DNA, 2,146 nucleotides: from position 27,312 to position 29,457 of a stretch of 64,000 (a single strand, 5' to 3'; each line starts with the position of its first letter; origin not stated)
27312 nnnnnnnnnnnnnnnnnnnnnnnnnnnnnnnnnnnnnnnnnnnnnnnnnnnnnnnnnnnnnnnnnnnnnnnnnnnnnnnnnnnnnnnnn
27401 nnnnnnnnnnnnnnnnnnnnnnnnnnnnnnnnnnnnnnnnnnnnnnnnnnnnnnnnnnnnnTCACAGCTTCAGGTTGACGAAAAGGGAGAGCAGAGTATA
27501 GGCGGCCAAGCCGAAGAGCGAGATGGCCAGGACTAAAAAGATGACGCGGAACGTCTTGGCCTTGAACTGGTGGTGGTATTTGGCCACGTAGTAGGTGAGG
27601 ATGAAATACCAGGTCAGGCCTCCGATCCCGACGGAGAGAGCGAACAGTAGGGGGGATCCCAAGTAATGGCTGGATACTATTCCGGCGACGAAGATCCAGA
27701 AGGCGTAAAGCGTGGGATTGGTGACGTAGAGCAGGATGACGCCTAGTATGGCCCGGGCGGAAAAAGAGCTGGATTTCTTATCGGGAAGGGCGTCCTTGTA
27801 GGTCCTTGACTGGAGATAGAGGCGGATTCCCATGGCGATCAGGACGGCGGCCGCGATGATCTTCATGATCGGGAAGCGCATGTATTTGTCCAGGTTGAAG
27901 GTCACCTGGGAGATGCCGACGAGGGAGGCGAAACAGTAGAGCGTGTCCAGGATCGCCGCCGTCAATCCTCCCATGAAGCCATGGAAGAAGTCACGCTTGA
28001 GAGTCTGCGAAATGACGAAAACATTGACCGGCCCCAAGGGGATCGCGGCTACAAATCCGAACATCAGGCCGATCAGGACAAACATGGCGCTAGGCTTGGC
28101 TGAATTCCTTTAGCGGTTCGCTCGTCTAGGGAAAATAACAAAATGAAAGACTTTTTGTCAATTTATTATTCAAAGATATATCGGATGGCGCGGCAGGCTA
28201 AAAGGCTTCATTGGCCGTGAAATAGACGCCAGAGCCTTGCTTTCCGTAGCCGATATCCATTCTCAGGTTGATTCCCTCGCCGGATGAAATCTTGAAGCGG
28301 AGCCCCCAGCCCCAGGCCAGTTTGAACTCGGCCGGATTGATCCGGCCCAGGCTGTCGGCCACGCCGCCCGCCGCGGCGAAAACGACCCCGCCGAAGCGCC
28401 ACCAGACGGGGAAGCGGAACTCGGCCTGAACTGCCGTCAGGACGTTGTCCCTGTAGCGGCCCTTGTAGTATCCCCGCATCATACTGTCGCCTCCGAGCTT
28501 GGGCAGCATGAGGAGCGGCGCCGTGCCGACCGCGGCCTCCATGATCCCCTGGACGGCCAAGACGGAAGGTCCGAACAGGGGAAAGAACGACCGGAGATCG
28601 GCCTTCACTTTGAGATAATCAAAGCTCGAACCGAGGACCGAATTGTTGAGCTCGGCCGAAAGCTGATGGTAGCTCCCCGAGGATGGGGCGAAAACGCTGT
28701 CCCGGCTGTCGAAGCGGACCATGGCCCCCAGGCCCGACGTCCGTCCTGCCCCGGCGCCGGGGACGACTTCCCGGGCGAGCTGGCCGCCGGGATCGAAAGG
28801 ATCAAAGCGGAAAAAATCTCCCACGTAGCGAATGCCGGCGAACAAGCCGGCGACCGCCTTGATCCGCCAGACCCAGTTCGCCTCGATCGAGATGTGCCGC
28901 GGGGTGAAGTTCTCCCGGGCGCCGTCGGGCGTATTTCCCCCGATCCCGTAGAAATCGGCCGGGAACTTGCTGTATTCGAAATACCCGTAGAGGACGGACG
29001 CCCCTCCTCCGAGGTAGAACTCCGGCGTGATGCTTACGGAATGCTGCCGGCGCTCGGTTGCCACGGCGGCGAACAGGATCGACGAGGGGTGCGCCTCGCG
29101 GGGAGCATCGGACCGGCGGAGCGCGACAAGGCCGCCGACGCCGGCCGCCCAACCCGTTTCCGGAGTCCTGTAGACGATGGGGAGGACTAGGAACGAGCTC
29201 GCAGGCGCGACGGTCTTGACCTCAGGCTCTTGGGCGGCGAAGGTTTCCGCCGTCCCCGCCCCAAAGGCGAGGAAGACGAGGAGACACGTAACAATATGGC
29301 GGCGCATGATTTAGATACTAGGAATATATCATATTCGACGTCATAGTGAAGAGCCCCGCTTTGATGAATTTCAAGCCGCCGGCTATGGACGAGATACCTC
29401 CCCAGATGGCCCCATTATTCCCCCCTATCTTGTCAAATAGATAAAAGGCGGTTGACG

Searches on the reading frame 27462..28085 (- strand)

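Call 36: search_protein_families(library=pfam, proteins=[window:27462-28085:-], max_evalue=0.00001)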
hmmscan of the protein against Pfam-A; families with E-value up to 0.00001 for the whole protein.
window:27462-28085:- (207 aa): 1 family
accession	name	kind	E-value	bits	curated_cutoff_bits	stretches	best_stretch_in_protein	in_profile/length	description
PF01810.24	LysE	-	1.2e-17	64.4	25.6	1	13-199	3-191/193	LysE type translocator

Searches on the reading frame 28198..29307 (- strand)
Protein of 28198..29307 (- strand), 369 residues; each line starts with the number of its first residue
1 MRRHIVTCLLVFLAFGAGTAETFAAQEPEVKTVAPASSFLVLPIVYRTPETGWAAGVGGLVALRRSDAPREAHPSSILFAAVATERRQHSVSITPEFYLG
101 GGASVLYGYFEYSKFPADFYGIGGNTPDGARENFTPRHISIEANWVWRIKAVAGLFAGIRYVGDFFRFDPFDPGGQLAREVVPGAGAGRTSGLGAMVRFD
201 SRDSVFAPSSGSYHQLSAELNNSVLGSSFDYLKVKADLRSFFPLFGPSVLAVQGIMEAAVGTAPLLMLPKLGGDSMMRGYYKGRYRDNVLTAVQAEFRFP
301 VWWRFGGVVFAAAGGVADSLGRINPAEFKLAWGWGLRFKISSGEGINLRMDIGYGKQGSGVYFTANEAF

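Call 34: search_protein_families(library=pfam, proteins=[window:28198-29307:-], max_evalue=0.00001)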
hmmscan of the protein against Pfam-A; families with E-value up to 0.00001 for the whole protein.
window:28198-29307:- (369 aa): 1 family
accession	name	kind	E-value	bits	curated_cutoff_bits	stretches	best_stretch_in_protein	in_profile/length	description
PF01103.29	Omp85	-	7.1e-15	55.8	24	1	186-354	110-304/325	Omp85 superfamily domain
